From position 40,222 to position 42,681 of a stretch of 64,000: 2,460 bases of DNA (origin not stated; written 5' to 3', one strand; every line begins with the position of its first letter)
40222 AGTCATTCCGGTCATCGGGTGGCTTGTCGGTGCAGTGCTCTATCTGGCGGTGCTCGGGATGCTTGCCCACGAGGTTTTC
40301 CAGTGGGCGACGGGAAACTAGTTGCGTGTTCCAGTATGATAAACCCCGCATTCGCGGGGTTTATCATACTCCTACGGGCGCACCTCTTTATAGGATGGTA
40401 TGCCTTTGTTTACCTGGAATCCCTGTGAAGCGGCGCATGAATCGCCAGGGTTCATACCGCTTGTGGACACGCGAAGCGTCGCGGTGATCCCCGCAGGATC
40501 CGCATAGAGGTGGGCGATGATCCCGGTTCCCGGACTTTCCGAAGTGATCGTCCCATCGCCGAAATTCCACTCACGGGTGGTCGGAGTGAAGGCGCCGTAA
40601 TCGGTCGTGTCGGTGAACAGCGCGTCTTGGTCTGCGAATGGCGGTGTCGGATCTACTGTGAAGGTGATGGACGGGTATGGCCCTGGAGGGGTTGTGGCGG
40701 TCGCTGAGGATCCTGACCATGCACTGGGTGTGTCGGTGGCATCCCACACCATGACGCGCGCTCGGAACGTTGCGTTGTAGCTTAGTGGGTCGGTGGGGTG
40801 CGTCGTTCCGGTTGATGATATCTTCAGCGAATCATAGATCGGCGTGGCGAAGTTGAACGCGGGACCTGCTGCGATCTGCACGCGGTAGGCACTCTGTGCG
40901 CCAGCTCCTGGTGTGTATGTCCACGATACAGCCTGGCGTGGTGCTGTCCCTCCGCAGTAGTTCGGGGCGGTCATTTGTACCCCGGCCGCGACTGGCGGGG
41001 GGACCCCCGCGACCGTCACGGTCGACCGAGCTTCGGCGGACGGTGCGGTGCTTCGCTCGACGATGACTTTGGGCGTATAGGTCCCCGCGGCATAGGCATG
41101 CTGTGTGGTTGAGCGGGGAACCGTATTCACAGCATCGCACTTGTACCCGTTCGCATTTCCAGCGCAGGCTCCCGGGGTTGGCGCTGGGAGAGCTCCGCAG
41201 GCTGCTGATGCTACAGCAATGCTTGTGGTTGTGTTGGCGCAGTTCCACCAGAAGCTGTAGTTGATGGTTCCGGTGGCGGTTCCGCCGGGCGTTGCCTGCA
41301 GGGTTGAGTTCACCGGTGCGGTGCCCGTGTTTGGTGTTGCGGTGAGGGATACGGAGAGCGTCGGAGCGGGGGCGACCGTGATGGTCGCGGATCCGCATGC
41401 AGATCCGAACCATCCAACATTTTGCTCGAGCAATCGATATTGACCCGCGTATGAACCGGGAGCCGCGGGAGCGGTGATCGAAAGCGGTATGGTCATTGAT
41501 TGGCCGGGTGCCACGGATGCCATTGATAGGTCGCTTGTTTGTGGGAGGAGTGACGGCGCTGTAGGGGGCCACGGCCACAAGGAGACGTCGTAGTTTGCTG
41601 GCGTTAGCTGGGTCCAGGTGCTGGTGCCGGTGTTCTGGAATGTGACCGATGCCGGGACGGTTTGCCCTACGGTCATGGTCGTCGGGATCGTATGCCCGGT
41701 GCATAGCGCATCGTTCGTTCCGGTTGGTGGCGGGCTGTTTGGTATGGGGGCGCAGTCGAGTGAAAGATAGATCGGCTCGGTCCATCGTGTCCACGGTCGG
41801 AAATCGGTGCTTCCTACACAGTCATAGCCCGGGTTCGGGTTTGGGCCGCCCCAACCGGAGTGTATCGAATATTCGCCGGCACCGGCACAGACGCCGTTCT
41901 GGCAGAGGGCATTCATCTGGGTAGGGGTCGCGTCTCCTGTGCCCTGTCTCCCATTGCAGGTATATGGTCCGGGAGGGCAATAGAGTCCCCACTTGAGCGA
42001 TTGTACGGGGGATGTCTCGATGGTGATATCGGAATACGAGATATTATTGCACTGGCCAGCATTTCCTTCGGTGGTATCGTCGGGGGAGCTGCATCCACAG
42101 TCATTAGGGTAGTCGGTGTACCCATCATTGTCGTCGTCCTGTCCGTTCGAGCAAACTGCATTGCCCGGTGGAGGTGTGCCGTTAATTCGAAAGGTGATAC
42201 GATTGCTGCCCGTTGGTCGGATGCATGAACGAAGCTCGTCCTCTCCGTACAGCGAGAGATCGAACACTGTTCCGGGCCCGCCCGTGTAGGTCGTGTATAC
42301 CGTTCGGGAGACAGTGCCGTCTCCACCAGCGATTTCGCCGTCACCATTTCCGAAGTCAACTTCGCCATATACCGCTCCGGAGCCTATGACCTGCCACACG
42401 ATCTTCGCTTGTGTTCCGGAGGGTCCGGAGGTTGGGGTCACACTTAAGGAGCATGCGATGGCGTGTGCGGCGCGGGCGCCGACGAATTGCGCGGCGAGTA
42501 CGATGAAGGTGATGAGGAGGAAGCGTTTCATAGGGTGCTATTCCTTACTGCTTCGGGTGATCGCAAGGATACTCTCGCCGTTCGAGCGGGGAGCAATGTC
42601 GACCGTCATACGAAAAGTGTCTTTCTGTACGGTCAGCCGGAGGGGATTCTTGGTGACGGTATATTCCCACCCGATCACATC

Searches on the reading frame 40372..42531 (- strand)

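Call 17: search_protein_families(library=pfam, proteins=[window:40372-42531:-], max_evalue=0.001)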
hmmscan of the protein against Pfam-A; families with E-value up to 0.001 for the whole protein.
window:40372-42531:- (719 aa): 3 families
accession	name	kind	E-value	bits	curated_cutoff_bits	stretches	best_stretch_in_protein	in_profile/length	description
PF25788.1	Ig_Rha78A_N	-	8e-07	29.7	27.4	1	528-611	15-99/105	Rha78A-like, N-terminal immunoglobulin domain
PF16158.11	N_BRCA1_IG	-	1.2e-06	29.4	28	1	284-377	6-100/108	Ig-like domain from next to BRCA1 gene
PF18911.6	PKD_4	-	0.00039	20.8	27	1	639-691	22-71/85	PKD domain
